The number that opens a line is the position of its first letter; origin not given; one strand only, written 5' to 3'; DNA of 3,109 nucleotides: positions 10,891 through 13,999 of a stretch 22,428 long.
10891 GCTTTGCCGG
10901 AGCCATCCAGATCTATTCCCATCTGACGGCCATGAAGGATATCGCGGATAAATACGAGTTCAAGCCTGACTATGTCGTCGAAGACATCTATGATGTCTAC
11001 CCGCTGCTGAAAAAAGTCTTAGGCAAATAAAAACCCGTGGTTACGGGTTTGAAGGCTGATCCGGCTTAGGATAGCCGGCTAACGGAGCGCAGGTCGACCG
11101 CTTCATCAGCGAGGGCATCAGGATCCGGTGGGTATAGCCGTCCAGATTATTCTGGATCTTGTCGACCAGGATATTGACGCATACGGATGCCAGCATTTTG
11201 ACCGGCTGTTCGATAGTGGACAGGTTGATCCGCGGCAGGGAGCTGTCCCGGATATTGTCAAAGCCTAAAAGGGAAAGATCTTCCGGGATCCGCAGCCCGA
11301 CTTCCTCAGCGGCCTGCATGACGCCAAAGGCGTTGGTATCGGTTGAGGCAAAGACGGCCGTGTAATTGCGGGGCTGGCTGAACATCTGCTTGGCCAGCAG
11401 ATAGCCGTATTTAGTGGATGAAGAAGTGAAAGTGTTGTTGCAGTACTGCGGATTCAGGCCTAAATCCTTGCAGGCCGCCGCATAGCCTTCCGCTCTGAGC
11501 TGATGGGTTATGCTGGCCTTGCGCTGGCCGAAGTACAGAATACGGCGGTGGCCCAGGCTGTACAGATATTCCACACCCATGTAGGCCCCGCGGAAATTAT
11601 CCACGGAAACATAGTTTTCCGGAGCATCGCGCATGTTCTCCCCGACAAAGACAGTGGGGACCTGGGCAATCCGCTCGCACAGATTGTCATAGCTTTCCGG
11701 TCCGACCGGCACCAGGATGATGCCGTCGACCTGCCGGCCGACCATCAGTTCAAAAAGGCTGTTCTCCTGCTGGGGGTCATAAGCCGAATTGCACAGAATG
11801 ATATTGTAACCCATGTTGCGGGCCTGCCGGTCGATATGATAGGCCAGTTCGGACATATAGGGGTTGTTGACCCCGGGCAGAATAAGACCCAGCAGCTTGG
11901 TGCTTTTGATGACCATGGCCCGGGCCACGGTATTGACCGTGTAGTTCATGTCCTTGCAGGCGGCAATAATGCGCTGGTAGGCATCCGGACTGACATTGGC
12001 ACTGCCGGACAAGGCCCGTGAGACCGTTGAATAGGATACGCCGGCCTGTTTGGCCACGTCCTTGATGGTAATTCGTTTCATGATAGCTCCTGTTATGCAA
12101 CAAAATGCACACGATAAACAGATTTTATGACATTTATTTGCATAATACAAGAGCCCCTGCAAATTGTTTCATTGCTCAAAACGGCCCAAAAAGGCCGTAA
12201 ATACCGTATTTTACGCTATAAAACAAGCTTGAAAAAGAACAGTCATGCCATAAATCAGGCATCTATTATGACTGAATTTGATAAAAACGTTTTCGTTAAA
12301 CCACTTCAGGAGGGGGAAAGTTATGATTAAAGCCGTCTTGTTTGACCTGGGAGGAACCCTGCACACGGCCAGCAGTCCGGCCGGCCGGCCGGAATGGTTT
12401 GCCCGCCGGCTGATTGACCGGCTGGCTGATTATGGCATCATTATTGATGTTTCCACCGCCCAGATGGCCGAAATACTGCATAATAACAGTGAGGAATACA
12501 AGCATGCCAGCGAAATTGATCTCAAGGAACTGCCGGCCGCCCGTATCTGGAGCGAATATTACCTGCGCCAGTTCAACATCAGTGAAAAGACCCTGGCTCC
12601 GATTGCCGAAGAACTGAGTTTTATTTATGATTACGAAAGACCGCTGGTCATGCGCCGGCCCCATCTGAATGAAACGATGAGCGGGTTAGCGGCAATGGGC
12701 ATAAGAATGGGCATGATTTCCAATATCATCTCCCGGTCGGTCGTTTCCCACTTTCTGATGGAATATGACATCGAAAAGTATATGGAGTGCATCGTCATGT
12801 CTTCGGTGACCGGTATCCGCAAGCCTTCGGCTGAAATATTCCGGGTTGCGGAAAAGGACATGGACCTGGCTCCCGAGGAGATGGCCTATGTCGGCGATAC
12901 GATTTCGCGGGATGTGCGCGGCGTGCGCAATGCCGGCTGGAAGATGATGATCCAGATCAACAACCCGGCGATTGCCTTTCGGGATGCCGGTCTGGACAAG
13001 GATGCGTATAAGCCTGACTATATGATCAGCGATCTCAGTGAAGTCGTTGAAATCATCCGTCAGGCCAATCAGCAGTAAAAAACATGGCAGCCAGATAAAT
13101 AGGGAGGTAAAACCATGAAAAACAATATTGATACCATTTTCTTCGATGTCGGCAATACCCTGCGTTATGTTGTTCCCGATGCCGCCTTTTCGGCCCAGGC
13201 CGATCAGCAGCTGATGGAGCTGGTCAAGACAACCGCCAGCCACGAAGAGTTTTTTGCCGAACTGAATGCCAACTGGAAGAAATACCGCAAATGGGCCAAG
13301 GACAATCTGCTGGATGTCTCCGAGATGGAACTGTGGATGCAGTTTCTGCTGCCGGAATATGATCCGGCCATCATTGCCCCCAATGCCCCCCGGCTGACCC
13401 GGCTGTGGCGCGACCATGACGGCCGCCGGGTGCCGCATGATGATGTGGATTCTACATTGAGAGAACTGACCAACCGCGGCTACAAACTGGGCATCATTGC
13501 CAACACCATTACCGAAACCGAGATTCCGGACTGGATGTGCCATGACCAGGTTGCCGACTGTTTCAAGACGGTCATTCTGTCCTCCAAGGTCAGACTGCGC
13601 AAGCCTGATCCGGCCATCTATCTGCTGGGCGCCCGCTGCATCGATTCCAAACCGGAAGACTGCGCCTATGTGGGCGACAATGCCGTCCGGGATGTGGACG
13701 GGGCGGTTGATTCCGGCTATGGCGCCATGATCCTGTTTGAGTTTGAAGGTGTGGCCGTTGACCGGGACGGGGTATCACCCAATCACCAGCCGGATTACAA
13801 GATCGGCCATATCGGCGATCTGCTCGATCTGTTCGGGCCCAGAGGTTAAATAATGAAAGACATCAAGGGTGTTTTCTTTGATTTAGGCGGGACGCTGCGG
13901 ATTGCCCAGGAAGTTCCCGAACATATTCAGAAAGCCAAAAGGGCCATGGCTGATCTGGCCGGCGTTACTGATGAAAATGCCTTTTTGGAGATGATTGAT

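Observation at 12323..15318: Four tandem HAD paralogues (plus a fifth at 10278-11030), all with DxGxT motif I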

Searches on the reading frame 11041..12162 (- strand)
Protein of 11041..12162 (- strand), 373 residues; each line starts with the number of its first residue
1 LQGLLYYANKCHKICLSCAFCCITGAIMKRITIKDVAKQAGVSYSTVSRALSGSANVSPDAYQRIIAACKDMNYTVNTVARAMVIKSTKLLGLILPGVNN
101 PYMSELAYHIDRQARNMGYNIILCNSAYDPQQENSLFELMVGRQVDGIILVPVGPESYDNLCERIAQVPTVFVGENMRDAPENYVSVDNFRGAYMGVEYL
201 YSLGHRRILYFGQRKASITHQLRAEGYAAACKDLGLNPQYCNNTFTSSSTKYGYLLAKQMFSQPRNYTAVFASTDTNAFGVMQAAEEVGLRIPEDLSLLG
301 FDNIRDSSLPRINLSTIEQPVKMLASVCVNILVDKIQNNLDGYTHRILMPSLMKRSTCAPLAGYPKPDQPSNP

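Call 4: search_protein_families(library=pfam, proteins=[window:11041-12162:-], max_evalue=0.01)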
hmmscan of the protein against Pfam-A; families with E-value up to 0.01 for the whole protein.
window:11041-12162:- (373 aa): 12 families
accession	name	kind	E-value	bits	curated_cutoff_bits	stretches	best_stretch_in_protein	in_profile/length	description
PF13377.12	Peripla_BP_3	-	7.2e-30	104.7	26.5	1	197-358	1-167/167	Periplasmic binding protein-like domain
PF00532.27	Peripla_BP_1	-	6.7e-28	98.4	22.2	1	90-336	3-261/281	Periplasmic binding proteins and sugar binding domain of LacI family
PF13407.12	Peripla_BP_4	-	9.5e-17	61.8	35.1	1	92-304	2-219/258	Periplasmic binding protein domain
PF00356.27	LacI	-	8.3e-15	54.8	27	1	32-77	1-46/46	Bacterial regulatory proteins, lacI family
PF13542.12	HTH_Tnp_ISL3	-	1.8e-06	27.7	27.4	1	30-51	27-47/51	Helix-turn-helix domain of transposase family ISL3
PF01381.28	HTH_3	-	2.6e-05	24.6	23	1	31-69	10-48/55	Helix-turn-helix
PF13560.12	HTH_31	-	8.4e-05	23.3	27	1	31-69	15-54/64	Helix-turn-helix domain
PF13443.12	HTH_26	-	0.00098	19.8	22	0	29-58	9-39/63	Cro/C1-type HTH DNA-binding domain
PF04967.18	HTH_10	-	0.0025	18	23.1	1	29-52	22-45/53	HTH DNA binding domain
PF13384.12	HTH_23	-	0.0066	16.7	24.6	0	30-52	17-39/50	Homeodomain-like domain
PF00165.29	HTH_AraC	-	0.0077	16.8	26.6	0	29-62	7-40/42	Bacterial regulatory helix-turn-helix proteins, AraC family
PF13693.12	HTH_35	-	0.0097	16.3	25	0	29-54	14-39/75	Winged helix-turn-helix DNA-binding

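Call 5: search_protein_families(library=ncbifam, proteins=[window:11041-12162:-], max_evalue=0.01)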
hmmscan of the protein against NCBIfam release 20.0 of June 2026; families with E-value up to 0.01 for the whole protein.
window:11041-12162:- (373 aa): 20 families
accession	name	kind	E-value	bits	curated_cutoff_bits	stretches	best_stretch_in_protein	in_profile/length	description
NF047341.1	lactose_RbsR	equivalog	6.6e-61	206.4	382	1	29-359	1-329/331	ribose utilization transcriptional repressor RbsR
NF007979.0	PRK10703.1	equivalog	6.6e-57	193.1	501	1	32-358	3-331/341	HTH-type transcriptional repressor PurR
NF007075.0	PRK09526.1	subfamily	5.4e-55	186.7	340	1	28-361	3-334/358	LacI family DNA-binding transcriptional regulator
NF008269.0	PRK11041.1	equivalog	5.8e-55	186.7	436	1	30-358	9-337/342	DNA-binding transcriptional regulator CytR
TIGR01481.1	ccpA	equivalog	6.5e-54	183.6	442.35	1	30-352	2-322/330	catabolite control protein A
NF007743.0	PRK10423.1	equivalog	5.8e-52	176.8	531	1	32-357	3-329/330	ribose operon transcriptional repressor RbsR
NF007706.0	PRK10401.1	equivalog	3.2e-46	158.2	555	1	31-359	2-330/346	HTH-type transcriptional regulator GalS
NF052440.1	TransRegGNTRPSEAE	equivalog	7.3e-44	150.2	400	1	29-340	4-315/333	HTH-type transcriptional regulator GntR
NF051853.1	TransRegUriRCory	equivalog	9.3e-43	146.6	550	1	32-357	2-323/327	transcriptional regulator UriR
NF007449.0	PRK10014.1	subfamily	1e-41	143.1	310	1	27-355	3-341/342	Mal regulon transcriptional regulator MalI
NF008002.0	PRK10727.1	equivalog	2.4e-38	132.1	557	1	32-360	3-331/341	HTH-type transcriptional regulator GalR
TIGR02417.1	fruct_sucro_rep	subfamily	2.8e-37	128.7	389.55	1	32-339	1-310/327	D-fructose-responsive transcription factor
NF047913.1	TransRegIdnR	equivalog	1.5e-35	123.1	500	1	29-339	4-312/331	DNA-binding transcriptional regulator IdnR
NF008452.0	PRK11303.1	equivalog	1.8e-31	109.6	385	1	32-339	2-311/332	catabolite repressor/activator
NF011563.0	PRK14987.1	equivalog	1.3e-28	100.2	433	1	29-337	4-310/331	gluconate operon transcriptional repressor GntR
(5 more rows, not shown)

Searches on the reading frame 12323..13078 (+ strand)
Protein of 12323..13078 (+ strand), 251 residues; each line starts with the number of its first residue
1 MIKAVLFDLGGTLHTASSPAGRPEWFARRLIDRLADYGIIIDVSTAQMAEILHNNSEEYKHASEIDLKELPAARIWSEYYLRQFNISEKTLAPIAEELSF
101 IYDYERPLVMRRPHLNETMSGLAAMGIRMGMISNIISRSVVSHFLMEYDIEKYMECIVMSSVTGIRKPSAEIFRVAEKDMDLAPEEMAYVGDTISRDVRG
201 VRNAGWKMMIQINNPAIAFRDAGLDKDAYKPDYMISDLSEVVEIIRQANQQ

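Call 4: search_protein_families(library=pfam, proteins=[window:12323-13078:+], max_evalue=0.01)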
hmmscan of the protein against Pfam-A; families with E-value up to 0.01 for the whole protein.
window:12323-13078:+ (251 aa): 3 families
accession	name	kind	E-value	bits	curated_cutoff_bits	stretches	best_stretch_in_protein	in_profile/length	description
PF00702.32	Hydrolase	-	9.7e-18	65.7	26.4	1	2-205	1-191/191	haloacid dehalogenase-like hydrolase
PF13419.12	HAD_2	-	1.5e-16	61.5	23.8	1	48-209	16-176/178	Haloacid dehalogenase-like hydrolase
PF13242.12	Hydrolase_like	-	2.4e-09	37.4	22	1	165-240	2-74/75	HAD-hyrolase-like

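Call 5: search_protein_families(library=ncbifam, proteins=[window:12323-13078:+], max_evalue=0.01)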
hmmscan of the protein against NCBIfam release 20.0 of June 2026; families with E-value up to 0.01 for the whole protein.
window:12323-13078:+ (251 aa): 30 families (the best 25 are shown)
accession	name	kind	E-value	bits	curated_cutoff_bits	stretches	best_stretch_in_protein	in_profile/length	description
TIGR02253.1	CTE7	subfamily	5e-31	108.2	169.75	1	1-242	1-221/221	TIGR02253 family HAD-type hydrolase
TIGR02252.1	DREG-2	subfamily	2.6e-19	69.8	155.2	1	3-208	1-201/203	HAD hydrolase, REG-2-like, family IA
TIGR02254.1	YjjG_YfnB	equivalog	1.8e-15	57.1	159.9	1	3-244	2-222/223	YjjG family noncanonical pyrimidine nucleotidase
NF053830.1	RUBPPhHalo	equivalog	4.6e-14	52.6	330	1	111-245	104-234/234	ribulose-1,5-bisphosphate 5-phosphatase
NF009804.0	PRK13288.1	equivalog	7.2e-14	51.8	218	1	111-249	83-214/215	pyrophosphatase PpaX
TIGR02247.1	HAD-1A3-hyp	subfamily_domain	9.7e-14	51.6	125.4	1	2-208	2-192/211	epoxide hydrolase N-terminal domain-like phosphatase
NF009695.0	PRK13222.1-2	equivalog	3.9e-10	39.6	225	1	113-247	97-224/226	phosphoglycolate phosphatase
TIGR01449.2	PGP_bact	equivalog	5.3e-10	39.2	180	1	113-210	88-183/213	phosphoglycolate phosphatase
TIGR01662.1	HAD-SF-IIIA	subfamily_domain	7.4e-10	39.1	44.6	1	113-208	28-135/141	HAD-IIIA family hydrolase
NF006976.0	PRK09449.1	equivalog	1.6e-09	37.6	183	1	126-246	110-223/225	pyrimidine 5'-nucleotidase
TIGR01549.1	HAD-SF-IA-v1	subfamily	4.6e-09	36.8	23.3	1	126-205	76-149/149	HAD-IA family hydrolase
NF009694.0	PRK13222.1-1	equivalog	1.8e-08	34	415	1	113-206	114-205/252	phosphoglycolate phosphatase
TIGR01458.1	HAD-SF-IIA-hyp3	hypoth_equivalog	2.3e-07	30.4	175.95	1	160-247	172-256/257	TIGR01458 family HAD-type hydrolase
TIGR01668.1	YqeG_hyp_ppase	hypoth_equivalog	3.3e-07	30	89.1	1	113-207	46-131/170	YqeG family HAD IIIA-type phosphatase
NF052576.1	PymNtasePynAStpc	equivalog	6.1e-07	29.3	350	1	122-246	111-228/229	pyrimidine 5'-nucleotidase PynA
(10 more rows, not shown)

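Call 7: search_solved_structures(query=window:12323-13078:+, max_evalue=0.001, show_alignments=3)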
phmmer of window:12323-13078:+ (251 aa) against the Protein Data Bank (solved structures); distinct sequences matched with E-value up to 0.001: 27.
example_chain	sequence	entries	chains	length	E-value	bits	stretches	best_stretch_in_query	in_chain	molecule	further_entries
2hoq_A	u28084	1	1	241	8.3e-10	42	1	2-246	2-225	Putative HAD-hydrolase PH1655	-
6q7p_A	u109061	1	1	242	3.9e-08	36.5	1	113-250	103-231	OE1.2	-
6q7q_A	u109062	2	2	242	5.5e-08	36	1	114-250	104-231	OE1.3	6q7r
1x42_A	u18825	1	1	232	1.4e-07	34.7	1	113-250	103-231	hypothetical protein PH0459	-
6z1k_A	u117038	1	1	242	1.5e-07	34.6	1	113-250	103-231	BH32.6 protein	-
3u26_A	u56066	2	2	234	1.5e-07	34.6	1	114-250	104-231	PF00702 domain protein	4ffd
6q7n_A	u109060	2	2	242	1.7e-07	34.4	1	114-250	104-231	BH32 | OE1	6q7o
7o1d_A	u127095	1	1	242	1e-06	31.9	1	127-250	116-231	BH32.7 protein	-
8bp1_A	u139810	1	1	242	1.3e-06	31.6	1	127-250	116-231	BHMeHis1.0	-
9fug_A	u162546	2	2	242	2.3e-06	30.7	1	132-250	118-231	SNAr1.3 (K39A) | Chain A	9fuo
9ful_A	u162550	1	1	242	2.5e-06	30.6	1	141-250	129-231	Chain A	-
3k1z_A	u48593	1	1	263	9.5e-06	28.7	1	74-216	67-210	Haloacid dehalogenase-like hydrolase domain-containing protein 3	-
3ib6_A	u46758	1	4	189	1.3e-05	28.2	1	107-244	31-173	Uncharacterized protein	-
4knw_A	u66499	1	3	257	5.6e-05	26.2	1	142-245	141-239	N-acylneuraminate-9-phosphatase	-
2w4m_A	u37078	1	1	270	6.4e-05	26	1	143-245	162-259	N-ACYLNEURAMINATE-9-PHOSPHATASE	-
2gfh_A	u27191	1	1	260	0.00061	22.8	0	149-243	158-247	haloacid dehalogenase-like hydrolase domain containing 4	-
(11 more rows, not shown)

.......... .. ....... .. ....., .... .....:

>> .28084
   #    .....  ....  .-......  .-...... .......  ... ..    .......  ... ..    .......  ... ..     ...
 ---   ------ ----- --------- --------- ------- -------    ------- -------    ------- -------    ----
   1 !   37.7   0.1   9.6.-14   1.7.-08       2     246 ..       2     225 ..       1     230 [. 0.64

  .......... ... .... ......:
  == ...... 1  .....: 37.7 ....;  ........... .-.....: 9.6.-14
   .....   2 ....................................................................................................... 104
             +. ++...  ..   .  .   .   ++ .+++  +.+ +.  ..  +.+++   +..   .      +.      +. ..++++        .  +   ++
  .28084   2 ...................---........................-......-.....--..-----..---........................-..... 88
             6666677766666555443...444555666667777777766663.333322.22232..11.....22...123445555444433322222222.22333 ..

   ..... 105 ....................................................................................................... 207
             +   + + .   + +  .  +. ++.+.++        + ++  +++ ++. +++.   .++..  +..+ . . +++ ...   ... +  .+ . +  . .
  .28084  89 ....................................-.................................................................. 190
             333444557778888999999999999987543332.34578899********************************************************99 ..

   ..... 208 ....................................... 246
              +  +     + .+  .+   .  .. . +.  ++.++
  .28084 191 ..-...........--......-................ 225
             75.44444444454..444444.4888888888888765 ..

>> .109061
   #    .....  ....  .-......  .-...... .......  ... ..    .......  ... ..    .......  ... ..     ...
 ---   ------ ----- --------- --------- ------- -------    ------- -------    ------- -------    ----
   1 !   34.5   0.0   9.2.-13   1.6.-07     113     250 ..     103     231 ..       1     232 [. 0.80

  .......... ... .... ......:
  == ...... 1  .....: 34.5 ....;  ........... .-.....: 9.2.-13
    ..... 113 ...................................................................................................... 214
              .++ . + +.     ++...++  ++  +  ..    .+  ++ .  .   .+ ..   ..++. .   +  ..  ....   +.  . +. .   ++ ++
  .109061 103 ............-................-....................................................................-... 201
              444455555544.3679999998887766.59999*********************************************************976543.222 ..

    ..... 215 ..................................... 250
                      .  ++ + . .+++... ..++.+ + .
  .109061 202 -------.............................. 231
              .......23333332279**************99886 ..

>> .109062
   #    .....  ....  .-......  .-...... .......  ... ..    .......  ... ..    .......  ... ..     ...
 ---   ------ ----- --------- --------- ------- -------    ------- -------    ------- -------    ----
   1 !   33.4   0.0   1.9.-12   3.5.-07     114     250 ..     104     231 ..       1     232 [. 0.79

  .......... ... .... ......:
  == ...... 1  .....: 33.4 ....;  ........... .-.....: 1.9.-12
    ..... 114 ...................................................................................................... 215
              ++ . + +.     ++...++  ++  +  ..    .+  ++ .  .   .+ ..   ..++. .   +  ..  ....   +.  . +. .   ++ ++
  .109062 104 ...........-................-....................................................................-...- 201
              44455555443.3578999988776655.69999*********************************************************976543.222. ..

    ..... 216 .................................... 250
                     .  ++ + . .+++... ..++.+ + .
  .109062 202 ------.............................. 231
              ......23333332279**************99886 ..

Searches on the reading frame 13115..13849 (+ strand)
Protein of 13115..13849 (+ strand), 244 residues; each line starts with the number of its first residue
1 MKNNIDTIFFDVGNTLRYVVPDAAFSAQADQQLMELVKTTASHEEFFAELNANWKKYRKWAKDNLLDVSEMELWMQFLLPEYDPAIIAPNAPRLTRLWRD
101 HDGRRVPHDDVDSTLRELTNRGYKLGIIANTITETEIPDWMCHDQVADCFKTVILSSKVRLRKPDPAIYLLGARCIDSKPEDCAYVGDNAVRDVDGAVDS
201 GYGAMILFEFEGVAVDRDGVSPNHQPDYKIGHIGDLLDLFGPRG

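Call 4: search_protein_families(library=pfam, proteins=[window:13115-13849:+], max_evalue=0.01)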
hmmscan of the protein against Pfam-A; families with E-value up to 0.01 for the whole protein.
window:13115-13849:+ (244 aa): 3 families
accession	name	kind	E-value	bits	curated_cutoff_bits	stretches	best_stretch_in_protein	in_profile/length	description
PF13419.12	HAD_2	-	4.5e-15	56.6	23.8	1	85-201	60-172/178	Haloacid dehalogenase-like hydrolase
PF00702.32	Hydrolase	-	6.2e-15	56.5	26.4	1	5-200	1-190/191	haloacid dehalogenase-like hydrolase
PF13242.12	Hydrolase_like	-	1.4e-05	25.3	22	1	161-232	2-71/75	HAD-hyrolase-like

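Call 5: search_protein_families(library=ncbifam, proteins=[window:13115-13849:+], max_evalue=0.01)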
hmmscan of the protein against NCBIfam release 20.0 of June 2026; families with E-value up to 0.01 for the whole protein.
window:13115-13849:+ (244 aa): 28 families (the best 25 are shown)
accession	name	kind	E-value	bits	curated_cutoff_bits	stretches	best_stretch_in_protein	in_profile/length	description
TIGR02253.1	CTE7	subfamily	5.9e-24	85.1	169.75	1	5-236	2-220/221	TIGR02253 family HAD-type hydrolase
TIGR02252.1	DREG-2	subfamily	9.6e-18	64.7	155.2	1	7-204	2-201/203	HAD hydrolase, REG-2-like, family IA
TIGR01428.1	HAD_type_II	equivalog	6.2e-13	49.2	125.4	1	7-204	3-187/197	haloacid dehalogenase type II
NF009804.0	PRK13288.1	equivalog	1.4e-12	47.5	218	1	100-240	76-210/215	pyrophosphatase PpaX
NF053830.1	RUBPPhHalo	equivalog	9.2e-12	45.1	330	1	7-239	4-233/234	ribulose-1,5-bisphosphate 5-phosphatase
TIGR01449.2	PGP_bact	equivalog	1.5e-10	41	180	1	106-208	85-185/213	phosphoglycolate phosphatase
NF009695.0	PRK13222.1-2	equivalog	2.4e-10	40.3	225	1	3-199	4-185/226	phosphoglycolate phosphatase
TIGR02254.1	YjjG_YfnB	equivalog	4.4e-10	39.4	159.9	1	6-238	2-221/223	YjjG family noncanonical pyrimidine nucleotidase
TIGR02247.1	HAD-1A3-hyp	subfamily_domain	1.8e-09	37.7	125.4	1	109-188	97-177/211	epoxide hydrolase N-terminal domain-like phosphatase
TIGR01662.1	HAD-SF-IIIA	subfamily_domain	5.6e-09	36.2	44.6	1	102-202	21-133/141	HAD-IIIA family hydrolase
NF052576.1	PymNtasePynAStpc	equivalog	1.2e-08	34.8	350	1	38-210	35-202/229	pyrimidine 5'-nucleotidase PynA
NF006976.0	PRK09449.1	equivalog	5.5e-08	32.6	183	1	110-223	99-209/225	pyrimidine 5'-nucleotidase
TIGR01549.1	HAD-SF-IA-v1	subfamily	1.2e-06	29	23.3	1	120-197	74-145/149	HAD-IA family hydrolase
TIGR02009.1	PGMB-YQAB-SF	subfamily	1.8e-06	28.3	153.35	1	108-189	91-169/186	beta-phosphoglucomutase family hydrolase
NF009698.0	PRK13223.1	equivalog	5.9e-06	25.7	466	1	109-201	104-194/272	phosphoglycolate phosphatase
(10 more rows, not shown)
